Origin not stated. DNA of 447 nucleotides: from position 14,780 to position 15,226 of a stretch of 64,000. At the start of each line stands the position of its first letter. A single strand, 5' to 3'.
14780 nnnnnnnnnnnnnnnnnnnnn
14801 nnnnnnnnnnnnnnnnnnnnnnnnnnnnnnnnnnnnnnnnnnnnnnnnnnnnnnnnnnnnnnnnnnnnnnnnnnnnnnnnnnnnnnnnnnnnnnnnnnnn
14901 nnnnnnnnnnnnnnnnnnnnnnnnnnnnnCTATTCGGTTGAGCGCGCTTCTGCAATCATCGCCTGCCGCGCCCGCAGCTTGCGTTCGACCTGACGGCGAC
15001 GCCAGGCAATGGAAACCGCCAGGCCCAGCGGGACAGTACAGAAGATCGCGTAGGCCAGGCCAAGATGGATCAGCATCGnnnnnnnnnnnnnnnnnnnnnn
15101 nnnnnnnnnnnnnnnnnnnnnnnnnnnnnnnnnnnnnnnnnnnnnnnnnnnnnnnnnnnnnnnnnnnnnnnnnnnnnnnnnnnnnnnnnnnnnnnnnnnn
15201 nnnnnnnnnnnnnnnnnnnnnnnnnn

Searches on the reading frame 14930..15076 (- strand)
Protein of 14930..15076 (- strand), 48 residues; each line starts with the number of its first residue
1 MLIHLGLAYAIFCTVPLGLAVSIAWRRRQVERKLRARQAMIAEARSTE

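Call 20: search_protein_families(library=ncbifam, proteins=[window:14930-15076:-], max_evalue=1)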
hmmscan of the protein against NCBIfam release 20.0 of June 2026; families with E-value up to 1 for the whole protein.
window:14930-15076:- (48 aa): 1 family
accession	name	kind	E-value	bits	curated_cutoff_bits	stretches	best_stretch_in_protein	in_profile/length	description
TIGR03141.1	cytochro_ccmD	equivalog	1.6e-05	24.9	25.95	1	7-39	12-44/47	heme exporter protein CcmD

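Call 21: search_protein_families(library=pfam, proteins=[window:14930-15076:-], max_evalue=1)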
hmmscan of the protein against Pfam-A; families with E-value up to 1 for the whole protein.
window:14930-15076:- (48 aa): 3 families
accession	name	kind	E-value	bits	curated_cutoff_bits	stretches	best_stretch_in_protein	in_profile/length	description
PF04995.19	CcmD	-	6.3e-05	23.4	25.6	1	7-39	9-41/44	Heme exporter protein D (CcmD)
PF21314.2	TM_ErbB1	-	0.011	15.9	27.1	1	11-33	9-31/36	Epidermal growth factor receptor transmembrane-juxtamembrane segment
PF12263.13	DUF3611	-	0.078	13.3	27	1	4-40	49-85/175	Protein of unknown function (DUF3611)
